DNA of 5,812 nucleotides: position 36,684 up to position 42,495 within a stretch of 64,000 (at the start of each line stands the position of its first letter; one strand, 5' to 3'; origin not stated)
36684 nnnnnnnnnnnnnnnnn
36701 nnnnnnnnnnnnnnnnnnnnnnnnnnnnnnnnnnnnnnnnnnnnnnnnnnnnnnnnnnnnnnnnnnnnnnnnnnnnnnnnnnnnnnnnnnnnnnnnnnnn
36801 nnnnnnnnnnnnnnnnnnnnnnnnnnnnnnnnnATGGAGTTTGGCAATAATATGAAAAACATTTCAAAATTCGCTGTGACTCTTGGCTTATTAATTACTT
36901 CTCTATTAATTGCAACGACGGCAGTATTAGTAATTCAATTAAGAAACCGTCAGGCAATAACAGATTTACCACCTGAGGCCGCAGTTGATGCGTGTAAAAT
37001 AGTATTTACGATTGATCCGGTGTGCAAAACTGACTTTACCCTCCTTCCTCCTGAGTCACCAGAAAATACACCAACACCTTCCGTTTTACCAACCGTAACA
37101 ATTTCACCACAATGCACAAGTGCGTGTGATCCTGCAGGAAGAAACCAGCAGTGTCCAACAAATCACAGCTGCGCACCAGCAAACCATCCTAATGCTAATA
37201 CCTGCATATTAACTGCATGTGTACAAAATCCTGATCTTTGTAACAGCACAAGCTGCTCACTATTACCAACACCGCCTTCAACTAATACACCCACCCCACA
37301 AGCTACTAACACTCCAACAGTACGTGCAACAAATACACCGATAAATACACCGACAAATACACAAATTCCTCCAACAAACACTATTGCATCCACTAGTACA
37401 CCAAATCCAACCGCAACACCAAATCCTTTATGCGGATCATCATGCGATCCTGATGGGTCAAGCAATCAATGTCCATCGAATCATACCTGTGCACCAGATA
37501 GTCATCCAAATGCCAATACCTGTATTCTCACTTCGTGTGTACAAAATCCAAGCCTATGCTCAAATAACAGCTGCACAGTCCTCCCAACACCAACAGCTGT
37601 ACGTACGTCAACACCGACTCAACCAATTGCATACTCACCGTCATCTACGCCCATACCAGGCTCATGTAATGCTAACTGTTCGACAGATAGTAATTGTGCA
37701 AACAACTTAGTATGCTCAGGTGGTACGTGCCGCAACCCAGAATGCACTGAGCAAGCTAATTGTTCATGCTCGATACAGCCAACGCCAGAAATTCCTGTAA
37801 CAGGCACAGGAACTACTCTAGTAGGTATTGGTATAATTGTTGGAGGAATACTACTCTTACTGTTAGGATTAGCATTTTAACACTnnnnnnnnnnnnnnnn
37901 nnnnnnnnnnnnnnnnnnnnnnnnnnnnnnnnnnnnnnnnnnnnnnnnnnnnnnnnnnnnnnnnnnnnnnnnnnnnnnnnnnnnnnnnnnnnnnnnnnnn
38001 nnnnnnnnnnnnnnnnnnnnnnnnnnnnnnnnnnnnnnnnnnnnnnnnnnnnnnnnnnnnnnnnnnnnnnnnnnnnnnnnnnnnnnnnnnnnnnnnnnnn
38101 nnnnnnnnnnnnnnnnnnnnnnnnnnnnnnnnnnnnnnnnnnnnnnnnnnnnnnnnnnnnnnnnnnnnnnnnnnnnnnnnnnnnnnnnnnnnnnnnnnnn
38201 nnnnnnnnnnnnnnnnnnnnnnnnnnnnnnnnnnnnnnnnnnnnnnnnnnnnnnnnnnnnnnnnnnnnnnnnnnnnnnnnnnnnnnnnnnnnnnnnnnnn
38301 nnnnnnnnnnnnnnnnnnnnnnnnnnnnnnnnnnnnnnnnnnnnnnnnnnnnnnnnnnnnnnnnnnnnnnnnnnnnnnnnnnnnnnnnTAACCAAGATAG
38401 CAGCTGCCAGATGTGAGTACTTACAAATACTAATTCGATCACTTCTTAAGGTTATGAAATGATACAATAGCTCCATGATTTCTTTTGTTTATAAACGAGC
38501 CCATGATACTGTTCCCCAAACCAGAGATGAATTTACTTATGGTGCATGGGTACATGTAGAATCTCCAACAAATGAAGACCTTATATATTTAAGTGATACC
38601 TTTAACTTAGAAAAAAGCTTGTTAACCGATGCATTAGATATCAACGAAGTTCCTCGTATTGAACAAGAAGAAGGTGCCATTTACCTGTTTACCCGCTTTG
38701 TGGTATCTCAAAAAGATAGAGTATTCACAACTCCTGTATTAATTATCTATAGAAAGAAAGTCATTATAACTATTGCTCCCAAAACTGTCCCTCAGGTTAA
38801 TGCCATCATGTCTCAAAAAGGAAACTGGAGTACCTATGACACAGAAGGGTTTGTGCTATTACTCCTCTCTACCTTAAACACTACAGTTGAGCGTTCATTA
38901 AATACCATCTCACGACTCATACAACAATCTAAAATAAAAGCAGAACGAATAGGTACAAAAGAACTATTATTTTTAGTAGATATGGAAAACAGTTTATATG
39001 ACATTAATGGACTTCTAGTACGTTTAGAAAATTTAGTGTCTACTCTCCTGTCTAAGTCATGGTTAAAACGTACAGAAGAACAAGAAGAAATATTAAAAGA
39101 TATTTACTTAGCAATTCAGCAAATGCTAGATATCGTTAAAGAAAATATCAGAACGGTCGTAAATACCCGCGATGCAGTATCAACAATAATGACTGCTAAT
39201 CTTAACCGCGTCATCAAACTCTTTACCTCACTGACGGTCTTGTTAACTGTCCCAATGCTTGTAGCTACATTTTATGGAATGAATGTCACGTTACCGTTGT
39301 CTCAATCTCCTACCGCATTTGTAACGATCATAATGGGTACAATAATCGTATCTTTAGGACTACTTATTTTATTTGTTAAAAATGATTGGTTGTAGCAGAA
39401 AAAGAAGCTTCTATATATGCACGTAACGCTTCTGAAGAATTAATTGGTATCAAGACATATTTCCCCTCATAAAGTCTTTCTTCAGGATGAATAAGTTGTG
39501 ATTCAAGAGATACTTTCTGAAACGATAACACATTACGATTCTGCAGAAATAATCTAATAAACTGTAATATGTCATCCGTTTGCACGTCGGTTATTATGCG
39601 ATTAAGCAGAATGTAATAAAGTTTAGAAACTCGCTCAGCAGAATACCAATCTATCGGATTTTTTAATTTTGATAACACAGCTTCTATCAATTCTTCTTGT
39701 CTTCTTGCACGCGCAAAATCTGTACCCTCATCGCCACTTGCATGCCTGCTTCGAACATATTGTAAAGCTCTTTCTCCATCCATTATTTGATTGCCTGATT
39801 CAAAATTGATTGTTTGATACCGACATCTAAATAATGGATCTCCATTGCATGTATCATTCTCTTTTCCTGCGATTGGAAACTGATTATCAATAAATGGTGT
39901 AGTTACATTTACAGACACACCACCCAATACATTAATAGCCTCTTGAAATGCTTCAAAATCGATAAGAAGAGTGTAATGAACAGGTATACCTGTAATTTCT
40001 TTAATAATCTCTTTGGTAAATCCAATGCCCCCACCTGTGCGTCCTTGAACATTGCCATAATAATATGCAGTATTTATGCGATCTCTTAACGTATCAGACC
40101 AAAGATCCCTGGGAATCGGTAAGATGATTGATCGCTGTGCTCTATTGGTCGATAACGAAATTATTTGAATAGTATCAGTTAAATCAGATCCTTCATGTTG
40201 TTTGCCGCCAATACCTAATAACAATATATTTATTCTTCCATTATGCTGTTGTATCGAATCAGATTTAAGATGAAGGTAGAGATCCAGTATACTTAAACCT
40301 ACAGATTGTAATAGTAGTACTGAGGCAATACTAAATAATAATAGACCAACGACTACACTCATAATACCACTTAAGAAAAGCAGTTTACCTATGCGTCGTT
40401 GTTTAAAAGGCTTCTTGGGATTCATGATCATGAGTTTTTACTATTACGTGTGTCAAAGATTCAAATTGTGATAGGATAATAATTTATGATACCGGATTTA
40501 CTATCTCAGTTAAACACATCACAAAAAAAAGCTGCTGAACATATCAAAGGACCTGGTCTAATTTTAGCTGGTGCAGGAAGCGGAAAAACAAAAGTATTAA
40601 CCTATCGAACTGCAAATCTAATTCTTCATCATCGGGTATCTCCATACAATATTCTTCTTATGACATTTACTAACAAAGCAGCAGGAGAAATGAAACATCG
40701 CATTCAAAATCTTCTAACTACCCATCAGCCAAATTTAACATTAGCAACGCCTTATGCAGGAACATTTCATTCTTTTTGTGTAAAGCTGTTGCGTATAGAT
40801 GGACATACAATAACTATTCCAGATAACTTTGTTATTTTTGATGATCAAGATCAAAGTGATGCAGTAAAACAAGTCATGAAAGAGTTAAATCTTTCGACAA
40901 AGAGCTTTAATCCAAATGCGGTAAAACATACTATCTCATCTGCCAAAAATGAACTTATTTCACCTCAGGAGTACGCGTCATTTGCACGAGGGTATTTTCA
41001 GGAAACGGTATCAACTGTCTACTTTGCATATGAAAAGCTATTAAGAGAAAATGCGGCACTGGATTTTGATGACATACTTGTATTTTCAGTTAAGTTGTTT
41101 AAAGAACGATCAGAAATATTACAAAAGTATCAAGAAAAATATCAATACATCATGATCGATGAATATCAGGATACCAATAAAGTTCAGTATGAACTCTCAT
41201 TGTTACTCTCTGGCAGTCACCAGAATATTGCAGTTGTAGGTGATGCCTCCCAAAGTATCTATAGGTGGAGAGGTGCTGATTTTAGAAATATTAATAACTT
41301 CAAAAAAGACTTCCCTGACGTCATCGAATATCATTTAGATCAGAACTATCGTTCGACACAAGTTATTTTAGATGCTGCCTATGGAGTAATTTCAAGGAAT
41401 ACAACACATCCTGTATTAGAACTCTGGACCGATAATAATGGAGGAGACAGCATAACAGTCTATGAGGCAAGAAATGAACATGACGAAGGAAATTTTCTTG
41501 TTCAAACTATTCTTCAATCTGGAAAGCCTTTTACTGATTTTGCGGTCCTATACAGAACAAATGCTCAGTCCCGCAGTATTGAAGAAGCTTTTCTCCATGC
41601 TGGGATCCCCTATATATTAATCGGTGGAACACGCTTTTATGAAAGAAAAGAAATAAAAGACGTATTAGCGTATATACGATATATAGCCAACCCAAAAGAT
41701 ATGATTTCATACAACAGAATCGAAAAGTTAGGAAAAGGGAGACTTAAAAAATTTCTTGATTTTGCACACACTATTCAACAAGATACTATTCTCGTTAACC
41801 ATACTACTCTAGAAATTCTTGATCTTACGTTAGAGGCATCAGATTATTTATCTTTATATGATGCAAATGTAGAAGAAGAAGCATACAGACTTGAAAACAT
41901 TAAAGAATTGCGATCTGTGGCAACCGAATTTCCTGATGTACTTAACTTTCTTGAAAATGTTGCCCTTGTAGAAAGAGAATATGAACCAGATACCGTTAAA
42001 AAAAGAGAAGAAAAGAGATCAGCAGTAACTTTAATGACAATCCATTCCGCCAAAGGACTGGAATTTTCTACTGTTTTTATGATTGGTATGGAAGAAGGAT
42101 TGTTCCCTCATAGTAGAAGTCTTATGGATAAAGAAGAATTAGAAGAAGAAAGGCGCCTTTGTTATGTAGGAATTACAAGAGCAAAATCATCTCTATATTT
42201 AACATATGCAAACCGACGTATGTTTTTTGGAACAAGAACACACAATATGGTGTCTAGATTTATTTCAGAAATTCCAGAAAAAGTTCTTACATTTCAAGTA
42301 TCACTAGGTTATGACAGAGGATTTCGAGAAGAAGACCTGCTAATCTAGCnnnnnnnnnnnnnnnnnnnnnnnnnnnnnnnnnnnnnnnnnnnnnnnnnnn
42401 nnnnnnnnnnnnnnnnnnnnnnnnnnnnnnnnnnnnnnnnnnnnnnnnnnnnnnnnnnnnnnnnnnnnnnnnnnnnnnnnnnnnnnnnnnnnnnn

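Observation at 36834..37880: Cysteine-rich protein with two tandem 8-Cys modules and a third degenerate one, apparently of a domain family I cannot place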

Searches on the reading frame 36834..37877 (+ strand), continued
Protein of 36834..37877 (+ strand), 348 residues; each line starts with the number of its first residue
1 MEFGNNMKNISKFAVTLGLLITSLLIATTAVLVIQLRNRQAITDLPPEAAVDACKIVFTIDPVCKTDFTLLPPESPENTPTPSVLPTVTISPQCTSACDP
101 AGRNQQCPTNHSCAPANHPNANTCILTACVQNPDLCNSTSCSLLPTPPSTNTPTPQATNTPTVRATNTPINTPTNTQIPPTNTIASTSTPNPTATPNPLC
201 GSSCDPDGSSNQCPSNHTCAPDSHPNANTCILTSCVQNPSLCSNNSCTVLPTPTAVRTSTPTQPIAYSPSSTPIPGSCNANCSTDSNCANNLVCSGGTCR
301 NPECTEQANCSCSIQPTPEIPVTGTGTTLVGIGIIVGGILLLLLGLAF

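Call 76: find_encoding_contigs(protein=P0010, flank=8000, max_places=1)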
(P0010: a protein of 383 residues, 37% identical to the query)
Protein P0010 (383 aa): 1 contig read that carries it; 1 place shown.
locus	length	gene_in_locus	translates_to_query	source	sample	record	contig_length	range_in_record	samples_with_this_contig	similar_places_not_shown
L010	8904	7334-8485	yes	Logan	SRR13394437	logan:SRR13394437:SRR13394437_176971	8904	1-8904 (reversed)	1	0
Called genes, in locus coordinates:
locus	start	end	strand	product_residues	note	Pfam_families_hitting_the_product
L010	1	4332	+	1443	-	?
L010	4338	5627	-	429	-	PF01566:Nramp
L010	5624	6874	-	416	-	PF03448:MgtE_N, PF00571:CBS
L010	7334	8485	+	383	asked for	-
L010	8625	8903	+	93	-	?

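Call 77: search_protein_families(library=ncbifam, proteins=[P0004, P0005, P0002, P0006], max_evalue=10)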
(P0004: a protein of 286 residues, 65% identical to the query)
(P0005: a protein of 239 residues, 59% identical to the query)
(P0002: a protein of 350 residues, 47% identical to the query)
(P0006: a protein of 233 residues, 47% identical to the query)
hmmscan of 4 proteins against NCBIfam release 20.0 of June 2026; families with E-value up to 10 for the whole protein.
P0004 (286 aa): 8 families
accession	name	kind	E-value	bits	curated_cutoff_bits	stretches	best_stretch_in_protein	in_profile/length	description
NF012181.0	MSCRAMM_SdrD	exception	5.2e-21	73.8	2500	1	73-183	683-789/1379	MSCRAMM family adhesin SdrD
NF000535.3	MSCRAMM_SdrC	exception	4.4e-19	68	1700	1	73-183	498-604/963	MSCRAMM family adhesin SdrC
NF052345.1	S_layer_anammox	exception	2.3e-05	22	1400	2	168-231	1265-1328/1596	Kustd1514 family S-layer glycoprotein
TIGR04183.1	Por_Secre_tail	domain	0.00034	20.5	23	1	96-139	19-63/72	T9SS type A sorting domain-containing protein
NF058648.1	ECF_sub_HI1622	equivalog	0.00081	19.4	100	1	97-129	41-73/180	NikL family nickel/cobalt ECF transporter subunit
NF041937.1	MXAN_6627.5_fam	equivalog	0.0048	17.1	105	1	214-265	56-107/114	MXAN_6627.5 family MYXO-CTERM protein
NF033186.1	internalin_K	exception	0.0064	15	1100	1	186-213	513-540/604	class 1 internalin InlK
TIGR04056.1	OMP_RagA_SusC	subfamily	0.19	10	368.25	1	89-133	9-48/981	SusC/RagA family TonB-linked outer membrane protein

P0005 (239 aa): 3 families
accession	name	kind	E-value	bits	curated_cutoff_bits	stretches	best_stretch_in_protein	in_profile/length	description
NF041937.1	MXAN_6627.5_fam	equivalog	0.00028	21.1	105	1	162-218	51-107/114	MXAN_6627.5 family MYXO-CTERM protein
NF033761.1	gliding_GltJ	equivalog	0.00033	19.9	450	1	11-209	380-572/671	adventurous gliding motility protein GltJ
NF005846.3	PRK07764.1-6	equivalog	4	6.4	625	1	72-171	442-539/628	DNA polymerase III subunit gamma and tau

P0002 (350 aa): 0 families

P0006 (233 aa): 4 families
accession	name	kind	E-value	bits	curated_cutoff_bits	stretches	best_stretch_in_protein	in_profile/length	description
NF033761.1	gliding_GltJ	equivalog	0.0024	17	450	2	12-95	381-465/671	adventurous gliding motility protein GltJ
NF052345.1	S_layer_anammox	exception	0.024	11.9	1400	2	57-107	1278-1328/1596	Kustd1514 family S-layer glycoprotein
NF010185.0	PRK13664.1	equivalog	0.19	11.8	98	1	1-20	1-21/65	hypothetical protein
NF033186.1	internalin_K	exception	0.4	9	1100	2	121-161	506-546/604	class 1 internalin InlK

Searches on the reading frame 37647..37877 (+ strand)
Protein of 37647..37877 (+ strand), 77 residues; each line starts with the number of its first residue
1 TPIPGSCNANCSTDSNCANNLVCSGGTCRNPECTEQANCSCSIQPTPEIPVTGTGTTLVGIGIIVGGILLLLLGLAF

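Call 64: find_homologous_proteins(query=window:37647-37877:+, max_evalue=0.01)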
Query window:37647-37877:+ (77 aa): 1 proteins with E <= 0.01 among 4 candidates.
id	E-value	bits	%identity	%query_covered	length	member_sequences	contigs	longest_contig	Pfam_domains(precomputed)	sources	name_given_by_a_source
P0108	2.7e-17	80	81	34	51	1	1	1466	-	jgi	jgi:hypothetical protein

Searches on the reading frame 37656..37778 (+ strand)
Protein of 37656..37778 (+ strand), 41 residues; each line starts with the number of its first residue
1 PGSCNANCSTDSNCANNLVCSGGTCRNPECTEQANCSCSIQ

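Call 57: search_protein_families(library=pfam, alignment_id=A4, max_evalue=0.1)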
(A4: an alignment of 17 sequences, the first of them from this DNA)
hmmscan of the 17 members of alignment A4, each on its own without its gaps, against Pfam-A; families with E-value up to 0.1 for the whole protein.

A. member 1, seq(41 aa): 0 families

B. families by the number of members that match (of 17 scanned): 10 families
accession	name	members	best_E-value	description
PF21164.2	Dumpy_DPY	10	6e-05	Dumpy, DPY module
PF02977.21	CarbpepA_inh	6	0.00011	Carboxypeptidase A inhibitor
PF23416.1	DUF7107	4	0.005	Domain of unknown function (DUF7107)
PF01666.22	DX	2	0.07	DX module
PF07473.16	Toxin_11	1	0.0015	Spasmodic peptide gm9a; conotoxin from Conus species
PF04706.18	Dickkopf_N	1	0.0061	Dickkopf N-terminal cysteine-rich region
PF07740.17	Toxin_12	1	0.013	Ion channel inhibitory toxin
PF00299.24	Squash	1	0.016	Squash family serine protease inhibitor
PF10650.14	zf-C3H1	1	0.024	Putative zinc-finger domain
PF00095.26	WAP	1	0.044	WAP-type (Whey Acidic Protein) 'four-disulfide core'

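Call 62: predict_structure(alignment_id=A4)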
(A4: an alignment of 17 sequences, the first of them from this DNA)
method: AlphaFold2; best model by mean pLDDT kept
length: 41 residues; sequences in the alignment: 17
mean_pLDDT: 79.9   pTM: 0.53
mean pLDDT of the five models: 79.9, 76.0, 74.5, 73.7, 71.3
residues with pLDDT >= 90: 6; 70-90: 29; 50-70: 4; < 50: 2
segments of 3 or more residues with pLDDT < 50: none
pLDDT, mean of each block of 10 residues (from residue 1): 84 86 87 67 39
secondary structure, 60 per line:
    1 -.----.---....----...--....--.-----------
elements in order: E19-21 E24-27

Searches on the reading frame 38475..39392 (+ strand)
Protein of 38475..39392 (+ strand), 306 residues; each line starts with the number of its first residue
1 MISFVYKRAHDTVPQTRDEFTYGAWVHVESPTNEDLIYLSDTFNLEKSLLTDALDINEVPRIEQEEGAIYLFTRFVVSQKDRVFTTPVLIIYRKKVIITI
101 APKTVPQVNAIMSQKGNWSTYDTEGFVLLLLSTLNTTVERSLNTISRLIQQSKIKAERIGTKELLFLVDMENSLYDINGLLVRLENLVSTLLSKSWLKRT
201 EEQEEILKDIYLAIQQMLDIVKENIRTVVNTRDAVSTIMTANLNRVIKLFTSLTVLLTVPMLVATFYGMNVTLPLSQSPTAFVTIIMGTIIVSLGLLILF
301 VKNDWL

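Call 6: search_protein_families(library=pfam, proteins=[window:38475-39392:+], max_evalue=1)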
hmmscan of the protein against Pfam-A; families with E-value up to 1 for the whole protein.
window:38475-39392:+ (306 aa): 3 families
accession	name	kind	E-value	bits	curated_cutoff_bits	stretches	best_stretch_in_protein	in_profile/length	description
PF01544.23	CorA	-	4.6e-41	141.5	27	1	24-301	5-291/292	CorA-like Mg2+ transporter protein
PF20990.2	DUF2207_C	-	0.0033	17.6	33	1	197-300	94-184/247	Predicted membrane protein (DUF2207) C-terminal domain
PF00512.31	HisKA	-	0.019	15.4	26.9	1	191-223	26-56/66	His Kinase A (phospho-acceptor) domain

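Call 7: search_protein_families(library=ncbifam, proteins=[window:38475-39392:+], max_evalue=1)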
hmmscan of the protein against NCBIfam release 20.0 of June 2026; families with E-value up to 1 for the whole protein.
window:38475-39392:+ (306 aa): 2 families
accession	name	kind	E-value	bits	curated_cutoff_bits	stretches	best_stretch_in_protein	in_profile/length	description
TIGR00383.1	corA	equivalog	4.8e-30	105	200.75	1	24-306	30-320/320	magnesium/cobalt transporter CorA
NF007092.0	PRK09546.1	equivalog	0.00011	21.5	292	1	23-306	40-327/327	zinc transporter ZntB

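Call 42: find_related_loci(query=A3, collection=genome_contigs, flank=10000)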
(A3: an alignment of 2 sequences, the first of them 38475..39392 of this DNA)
Query A3 (306 aa) in genome_contigs; peptide patterns used: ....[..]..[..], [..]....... (x = any residue, [..] = any of these).
74 stretches matched a pattern, but none encodes a relative of the query by tblastn (E <= 1e-3).

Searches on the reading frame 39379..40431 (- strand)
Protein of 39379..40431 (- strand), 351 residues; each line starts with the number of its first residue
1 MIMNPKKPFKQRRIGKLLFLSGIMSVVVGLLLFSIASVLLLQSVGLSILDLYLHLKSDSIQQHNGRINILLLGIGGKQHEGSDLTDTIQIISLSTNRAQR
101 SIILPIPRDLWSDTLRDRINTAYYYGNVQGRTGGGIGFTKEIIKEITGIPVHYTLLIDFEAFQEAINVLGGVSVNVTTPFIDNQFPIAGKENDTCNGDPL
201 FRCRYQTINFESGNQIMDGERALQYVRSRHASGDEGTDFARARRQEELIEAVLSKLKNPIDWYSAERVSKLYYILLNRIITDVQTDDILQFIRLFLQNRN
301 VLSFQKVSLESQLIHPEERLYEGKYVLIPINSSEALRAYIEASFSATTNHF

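Call 6: search_protein_families(library=pfam, proteins=[window:39379-40431:-], max_evalue=1)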
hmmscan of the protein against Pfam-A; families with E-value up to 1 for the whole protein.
window:39379-40431:- (351 aa): 2 families
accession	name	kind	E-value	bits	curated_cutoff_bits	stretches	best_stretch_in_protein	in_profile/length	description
PF03816.19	LytR_cpsA_psr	-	1.1e-27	97.5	24.6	1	85-257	2-149/150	LytR_cpsA_psr family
PF23179.1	bHLH_INO2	-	0.1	13.2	23.4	0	247-284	24-59/74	INO2 bHLH domain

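Call 7: search_protein_families(library=ncbifam, proteins=[window:39379-40431:-], max_evalue=1)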
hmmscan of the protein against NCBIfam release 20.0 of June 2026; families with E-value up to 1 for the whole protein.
window:39379-40431:- (351 aa): 4 families
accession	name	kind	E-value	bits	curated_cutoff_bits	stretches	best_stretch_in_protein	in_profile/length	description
TIGR00350.1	lytR_cpsA_psr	domain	1.5e-22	80.5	62.3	1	85-257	3-151/152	LCP family glycopolymer transferase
NF006897.1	PRK09379.1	equivalog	1e-18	67.6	441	2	63-184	56-171/298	polyisoprenyl-teichoic acid--peptidoglycan teichoic acid transferase TagU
NF051849.1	LCP_trans_Cps2A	equivalog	8.5e-11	41.7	650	1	142-314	294-435/477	LCP family glycopolymer transferase CpsA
NF047591.1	ligase_LytR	equivalog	2.4e-09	37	450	1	56-258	48-237/336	glycopolymer--peptidoglycan transferase LytR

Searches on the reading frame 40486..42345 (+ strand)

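Call 53: search_protein_families(library=pfam, proteins=[window:40486-42345:+], max_evalue=0.001)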
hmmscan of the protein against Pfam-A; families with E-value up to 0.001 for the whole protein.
window:40486-42345:+ (620 aa): 6 families
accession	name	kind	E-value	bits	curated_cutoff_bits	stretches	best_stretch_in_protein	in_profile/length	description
PF00580.27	UvrD-helicase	-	3.9e-88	296.1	23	1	9-277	1-271/271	UvrD/REP helicase N-terminal domain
PF13361.12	UvrD_C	-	1.7e-65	222.2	25.6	2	282-413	1-135/350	UvrD-like helicase C-terminal domain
PF13245.12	AAA_19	-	7.8e-20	71.9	25.1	1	21-260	11-132/134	AAA domain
PF13538.12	UvrD_C_2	-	6.1e-10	39.2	27.4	1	514-572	2-51/52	UvrD-like helicase C-terminal domain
PF01443.25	Viral_helicase1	-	4.5e-07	30.3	21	0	507-572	170-226/228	Viral superfamily 1 RNA helicase core domain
PF13604.12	AAA_30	-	5.4e-05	23.5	27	0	8-74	1-67/191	AAA domain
